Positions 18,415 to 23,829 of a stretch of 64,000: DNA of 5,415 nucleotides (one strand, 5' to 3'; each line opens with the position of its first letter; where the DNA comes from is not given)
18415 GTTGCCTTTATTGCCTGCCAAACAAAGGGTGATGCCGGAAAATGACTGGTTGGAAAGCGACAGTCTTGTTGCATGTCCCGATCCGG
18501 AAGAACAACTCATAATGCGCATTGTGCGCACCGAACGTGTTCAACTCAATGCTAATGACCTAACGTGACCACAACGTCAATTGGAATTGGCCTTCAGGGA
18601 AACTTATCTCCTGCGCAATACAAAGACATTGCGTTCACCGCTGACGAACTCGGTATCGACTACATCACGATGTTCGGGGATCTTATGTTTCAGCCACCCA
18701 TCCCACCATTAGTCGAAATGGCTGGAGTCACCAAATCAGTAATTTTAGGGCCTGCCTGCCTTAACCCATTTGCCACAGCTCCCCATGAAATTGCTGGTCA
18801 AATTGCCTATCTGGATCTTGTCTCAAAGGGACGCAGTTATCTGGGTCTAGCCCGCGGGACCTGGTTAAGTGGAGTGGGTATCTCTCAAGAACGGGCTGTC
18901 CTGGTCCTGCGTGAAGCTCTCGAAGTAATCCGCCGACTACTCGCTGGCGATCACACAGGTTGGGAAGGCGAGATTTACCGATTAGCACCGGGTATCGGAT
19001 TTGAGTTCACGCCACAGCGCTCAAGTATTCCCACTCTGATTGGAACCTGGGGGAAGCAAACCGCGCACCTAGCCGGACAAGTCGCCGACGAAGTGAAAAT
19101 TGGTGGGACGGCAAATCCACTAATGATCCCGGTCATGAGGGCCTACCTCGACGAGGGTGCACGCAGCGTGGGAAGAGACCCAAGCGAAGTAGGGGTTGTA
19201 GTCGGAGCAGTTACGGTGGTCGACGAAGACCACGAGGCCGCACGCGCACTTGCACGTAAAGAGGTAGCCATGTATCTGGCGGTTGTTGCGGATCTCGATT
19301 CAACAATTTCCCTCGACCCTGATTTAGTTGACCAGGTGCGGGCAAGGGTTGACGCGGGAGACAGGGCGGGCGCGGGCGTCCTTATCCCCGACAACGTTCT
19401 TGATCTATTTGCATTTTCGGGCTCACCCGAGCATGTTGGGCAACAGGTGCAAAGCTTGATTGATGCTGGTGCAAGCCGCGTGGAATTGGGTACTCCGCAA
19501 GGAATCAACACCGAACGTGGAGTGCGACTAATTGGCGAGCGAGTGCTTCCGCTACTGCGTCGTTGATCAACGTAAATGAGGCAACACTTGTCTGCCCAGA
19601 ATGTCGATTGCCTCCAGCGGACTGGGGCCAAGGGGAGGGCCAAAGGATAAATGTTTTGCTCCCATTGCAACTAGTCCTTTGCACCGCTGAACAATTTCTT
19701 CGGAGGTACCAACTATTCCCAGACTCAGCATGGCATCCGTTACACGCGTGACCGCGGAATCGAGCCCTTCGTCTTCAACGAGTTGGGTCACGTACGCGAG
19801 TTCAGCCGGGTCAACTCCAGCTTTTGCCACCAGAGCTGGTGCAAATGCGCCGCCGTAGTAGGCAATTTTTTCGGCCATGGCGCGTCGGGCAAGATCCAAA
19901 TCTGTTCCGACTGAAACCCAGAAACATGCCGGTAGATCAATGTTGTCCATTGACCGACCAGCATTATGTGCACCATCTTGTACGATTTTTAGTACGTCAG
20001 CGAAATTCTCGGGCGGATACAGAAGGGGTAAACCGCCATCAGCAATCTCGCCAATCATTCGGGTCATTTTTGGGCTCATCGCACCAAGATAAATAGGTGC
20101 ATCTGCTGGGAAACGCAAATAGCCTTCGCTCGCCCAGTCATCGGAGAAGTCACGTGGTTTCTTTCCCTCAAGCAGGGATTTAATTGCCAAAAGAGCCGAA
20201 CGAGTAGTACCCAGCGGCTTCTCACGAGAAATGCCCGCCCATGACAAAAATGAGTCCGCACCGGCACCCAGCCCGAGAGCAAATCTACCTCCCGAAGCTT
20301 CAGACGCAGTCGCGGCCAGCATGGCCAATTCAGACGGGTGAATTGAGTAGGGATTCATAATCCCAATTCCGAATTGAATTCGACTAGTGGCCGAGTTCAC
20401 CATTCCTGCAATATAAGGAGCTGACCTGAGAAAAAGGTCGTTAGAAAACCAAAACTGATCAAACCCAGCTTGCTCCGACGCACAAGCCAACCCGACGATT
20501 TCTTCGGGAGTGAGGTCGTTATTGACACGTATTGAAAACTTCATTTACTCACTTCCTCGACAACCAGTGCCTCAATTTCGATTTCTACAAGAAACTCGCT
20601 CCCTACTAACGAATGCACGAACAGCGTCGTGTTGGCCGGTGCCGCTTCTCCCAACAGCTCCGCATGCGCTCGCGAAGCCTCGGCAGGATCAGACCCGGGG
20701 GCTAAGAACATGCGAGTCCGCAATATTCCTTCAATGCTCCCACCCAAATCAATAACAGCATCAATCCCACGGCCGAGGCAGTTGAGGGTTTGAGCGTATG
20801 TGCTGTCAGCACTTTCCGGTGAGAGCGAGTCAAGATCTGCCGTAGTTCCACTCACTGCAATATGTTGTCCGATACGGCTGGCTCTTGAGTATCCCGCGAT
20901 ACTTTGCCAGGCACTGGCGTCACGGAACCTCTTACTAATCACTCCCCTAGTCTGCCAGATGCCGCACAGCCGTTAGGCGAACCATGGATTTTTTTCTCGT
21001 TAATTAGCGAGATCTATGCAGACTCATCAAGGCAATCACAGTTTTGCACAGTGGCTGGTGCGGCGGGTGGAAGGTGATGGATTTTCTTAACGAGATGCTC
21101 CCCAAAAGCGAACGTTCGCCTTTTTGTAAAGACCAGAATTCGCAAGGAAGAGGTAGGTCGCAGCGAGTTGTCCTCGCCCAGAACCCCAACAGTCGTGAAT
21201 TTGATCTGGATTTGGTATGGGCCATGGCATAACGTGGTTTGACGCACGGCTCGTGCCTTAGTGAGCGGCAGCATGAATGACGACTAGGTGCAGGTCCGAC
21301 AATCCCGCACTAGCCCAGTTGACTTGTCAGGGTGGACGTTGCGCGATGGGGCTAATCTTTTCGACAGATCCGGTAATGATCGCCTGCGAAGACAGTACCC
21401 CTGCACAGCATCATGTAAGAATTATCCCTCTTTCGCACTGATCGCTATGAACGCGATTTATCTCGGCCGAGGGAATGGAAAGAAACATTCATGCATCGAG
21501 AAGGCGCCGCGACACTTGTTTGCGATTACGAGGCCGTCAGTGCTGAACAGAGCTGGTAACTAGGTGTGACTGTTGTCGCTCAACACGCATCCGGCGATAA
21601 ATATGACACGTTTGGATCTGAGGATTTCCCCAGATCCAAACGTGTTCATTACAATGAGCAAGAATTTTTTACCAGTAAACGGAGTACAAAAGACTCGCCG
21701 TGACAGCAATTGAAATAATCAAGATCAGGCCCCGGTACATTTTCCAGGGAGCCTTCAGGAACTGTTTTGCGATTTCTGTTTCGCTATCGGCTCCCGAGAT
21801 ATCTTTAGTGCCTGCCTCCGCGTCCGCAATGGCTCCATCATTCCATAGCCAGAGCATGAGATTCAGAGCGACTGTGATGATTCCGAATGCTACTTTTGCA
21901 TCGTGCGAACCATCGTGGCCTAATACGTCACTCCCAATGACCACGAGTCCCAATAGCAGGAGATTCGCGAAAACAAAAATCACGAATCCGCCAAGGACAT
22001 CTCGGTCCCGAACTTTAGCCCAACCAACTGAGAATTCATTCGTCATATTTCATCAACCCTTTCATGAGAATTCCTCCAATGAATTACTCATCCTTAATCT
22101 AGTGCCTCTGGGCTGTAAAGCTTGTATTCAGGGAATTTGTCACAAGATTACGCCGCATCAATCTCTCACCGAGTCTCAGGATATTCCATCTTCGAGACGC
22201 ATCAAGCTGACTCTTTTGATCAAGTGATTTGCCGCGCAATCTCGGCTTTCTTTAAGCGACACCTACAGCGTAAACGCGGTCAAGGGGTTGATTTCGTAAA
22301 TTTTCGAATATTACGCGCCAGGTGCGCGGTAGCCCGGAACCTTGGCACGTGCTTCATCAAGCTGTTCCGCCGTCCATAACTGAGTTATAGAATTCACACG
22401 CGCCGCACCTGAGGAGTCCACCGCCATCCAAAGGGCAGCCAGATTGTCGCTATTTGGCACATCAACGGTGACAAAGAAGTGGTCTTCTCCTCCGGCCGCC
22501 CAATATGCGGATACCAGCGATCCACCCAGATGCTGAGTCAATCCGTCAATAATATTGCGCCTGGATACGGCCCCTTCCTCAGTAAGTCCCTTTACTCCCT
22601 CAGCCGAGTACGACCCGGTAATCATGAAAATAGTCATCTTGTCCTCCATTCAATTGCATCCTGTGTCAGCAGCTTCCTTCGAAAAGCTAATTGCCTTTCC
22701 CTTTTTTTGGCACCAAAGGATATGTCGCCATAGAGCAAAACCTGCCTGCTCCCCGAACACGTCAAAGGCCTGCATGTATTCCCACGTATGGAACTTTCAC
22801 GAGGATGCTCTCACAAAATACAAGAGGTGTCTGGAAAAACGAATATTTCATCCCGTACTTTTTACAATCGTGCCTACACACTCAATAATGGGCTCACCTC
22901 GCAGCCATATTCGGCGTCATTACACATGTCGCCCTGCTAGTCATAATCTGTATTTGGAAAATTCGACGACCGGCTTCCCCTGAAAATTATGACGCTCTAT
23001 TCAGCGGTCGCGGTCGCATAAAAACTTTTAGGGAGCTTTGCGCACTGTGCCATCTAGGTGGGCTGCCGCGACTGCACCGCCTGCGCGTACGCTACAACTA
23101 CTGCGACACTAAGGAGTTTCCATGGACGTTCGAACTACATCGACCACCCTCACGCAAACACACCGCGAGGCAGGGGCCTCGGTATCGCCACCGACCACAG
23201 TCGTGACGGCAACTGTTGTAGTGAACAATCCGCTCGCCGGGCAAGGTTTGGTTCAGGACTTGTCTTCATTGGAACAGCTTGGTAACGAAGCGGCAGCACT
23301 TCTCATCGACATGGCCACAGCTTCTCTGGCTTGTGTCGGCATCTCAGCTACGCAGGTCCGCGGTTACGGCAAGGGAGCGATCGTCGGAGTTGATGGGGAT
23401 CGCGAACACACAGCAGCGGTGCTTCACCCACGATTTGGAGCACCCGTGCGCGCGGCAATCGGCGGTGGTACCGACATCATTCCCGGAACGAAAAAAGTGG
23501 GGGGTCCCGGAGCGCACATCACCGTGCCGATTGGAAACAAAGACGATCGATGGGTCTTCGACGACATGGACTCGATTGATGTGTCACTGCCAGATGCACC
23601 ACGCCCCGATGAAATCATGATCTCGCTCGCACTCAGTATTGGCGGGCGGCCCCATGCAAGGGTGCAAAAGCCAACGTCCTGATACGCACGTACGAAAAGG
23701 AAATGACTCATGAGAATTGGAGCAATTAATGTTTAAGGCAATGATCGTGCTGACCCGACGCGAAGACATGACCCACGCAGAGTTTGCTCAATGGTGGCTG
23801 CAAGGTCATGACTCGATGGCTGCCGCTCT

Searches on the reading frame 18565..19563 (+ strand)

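Call 10: search_protein_families(library=pfam, proteins=[window:18565-19563:+], max_evalue=0.001)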
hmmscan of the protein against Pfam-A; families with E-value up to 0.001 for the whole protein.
window:18565-19563:+ (333 aa): 1 family
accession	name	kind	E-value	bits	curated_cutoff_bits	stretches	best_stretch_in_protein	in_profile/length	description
PF00296.26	Bac_luciferase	-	3.1e-40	138.9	27.9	1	14-304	20-313/314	Luciferase-like monooxygenase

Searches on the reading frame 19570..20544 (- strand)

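Call 13: search_protein_families(library=pfam, proteins=[window:19570-20544:-], max_evalue=0.001)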
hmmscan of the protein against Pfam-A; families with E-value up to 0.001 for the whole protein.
window:19570-20544:- (325 aa): 1 family
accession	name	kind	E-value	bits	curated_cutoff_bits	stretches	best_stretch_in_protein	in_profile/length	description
PF00296.26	Bac_luciferase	-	1e-47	163.5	27.9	1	12-297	21-313/314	Luciferase-like monooxygenase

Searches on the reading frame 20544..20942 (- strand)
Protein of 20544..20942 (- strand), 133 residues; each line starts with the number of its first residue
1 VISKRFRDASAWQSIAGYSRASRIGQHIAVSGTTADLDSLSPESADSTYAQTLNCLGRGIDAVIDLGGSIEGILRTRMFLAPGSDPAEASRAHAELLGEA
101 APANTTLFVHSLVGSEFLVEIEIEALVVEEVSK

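Call 13: search_protein_families(library=pfam, proteins=[window:20544-20942:-], max_evalue=0.001)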
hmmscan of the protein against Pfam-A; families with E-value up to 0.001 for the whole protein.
window:20544-20942:- (133 aa): 1 family
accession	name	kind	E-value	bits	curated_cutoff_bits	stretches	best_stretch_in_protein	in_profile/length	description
PF01042.26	Ribonuc_L-PSP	-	1.5e-11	44.8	27.3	1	10-126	3-120/121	Endoribonuclease L-PSP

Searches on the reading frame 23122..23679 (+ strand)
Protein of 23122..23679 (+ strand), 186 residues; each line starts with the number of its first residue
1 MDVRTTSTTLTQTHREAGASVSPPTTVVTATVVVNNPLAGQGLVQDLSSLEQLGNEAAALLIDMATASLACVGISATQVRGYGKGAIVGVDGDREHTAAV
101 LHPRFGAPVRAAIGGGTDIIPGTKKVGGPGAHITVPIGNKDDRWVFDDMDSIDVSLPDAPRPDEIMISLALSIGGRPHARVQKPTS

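Call 13: search_protein_families(library=pfam, proteins=[window:23122-23679:+], max_evalue=0.001)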
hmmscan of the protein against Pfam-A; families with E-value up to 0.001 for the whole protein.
window:23122-23679:+ (186 aa): 1 family
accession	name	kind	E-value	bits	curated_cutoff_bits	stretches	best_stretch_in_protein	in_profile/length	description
PF06684.16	AA_synth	-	8.3e-54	182.1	27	1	3-181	1-174/175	Amino acid synthesis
